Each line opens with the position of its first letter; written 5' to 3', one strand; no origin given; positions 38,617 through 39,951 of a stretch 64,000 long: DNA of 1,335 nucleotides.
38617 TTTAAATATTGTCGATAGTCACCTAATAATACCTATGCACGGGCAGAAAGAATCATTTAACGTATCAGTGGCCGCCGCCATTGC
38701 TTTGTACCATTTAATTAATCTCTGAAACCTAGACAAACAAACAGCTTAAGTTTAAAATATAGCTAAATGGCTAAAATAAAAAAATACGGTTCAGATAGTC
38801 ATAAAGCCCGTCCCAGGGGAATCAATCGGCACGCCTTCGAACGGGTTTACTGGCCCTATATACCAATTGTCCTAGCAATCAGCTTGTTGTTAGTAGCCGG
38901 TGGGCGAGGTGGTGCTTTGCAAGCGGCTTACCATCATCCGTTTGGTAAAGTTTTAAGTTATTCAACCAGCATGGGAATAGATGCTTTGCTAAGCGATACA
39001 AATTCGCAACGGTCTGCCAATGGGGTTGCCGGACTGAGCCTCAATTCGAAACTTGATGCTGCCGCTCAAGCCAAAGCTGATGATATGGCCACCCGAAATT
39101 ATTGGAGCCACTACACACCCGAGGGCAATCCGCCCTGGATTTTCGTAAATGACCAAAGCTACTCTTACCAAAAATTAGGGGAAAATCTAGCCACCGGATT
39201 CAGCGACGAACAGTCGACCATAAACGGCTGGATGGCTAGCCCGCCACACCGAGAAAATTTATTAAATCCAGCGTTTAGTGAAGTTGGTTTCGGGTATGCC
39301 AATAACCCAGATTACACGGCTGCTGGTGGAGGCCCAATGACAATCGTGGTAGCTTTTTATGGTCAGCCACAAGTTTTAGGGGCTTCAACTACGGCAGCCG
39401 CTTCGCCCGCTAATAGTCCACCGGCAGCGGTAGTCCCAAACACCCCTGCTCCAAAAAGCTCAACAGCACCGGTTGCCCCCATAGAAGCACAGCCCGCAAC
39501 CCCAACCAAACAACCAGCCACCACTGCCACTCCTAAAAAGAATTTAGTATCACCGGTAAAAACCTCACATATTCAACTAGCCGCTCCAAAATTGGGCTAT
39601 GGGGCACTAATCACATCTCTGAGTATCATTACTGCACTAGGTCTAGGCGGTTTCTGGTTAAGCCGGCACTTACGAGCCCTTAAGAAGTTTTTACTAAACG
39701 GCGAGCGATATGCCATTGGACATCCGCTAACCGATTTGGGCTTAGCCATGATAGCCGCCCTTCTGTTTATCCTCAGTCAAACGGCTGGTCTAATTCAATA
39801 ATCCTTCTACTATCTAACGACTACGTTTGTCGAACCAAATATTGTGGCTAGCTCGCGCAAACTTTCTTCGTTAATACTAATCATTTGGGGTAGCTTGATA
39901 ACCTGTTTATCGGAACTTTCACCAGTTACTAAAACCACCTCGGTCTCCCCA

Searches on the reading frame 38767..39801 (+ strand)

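Call 8: search_protein_families(library=ncbifam, proteins=[window:38767-39801:+], max_evalue=0.00001)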
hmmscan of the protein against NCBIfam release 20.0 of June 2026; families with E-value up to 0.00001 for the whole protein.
window:38767-39801:+ (344 aa): 2 families
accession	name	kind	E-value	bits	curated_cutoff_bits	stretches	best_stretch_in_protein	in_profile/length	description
TIGR02909.1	spore_YkwD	subfamily_domain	8.4e-24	83.9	171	1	75-184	9-118/127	uncharacterized protein, YkwD family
NF052539.1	DivAsocLipDalA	equivalog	4.3e-20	72.2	200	1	74-180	51-157/169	divisome-associated lipoprotein DalA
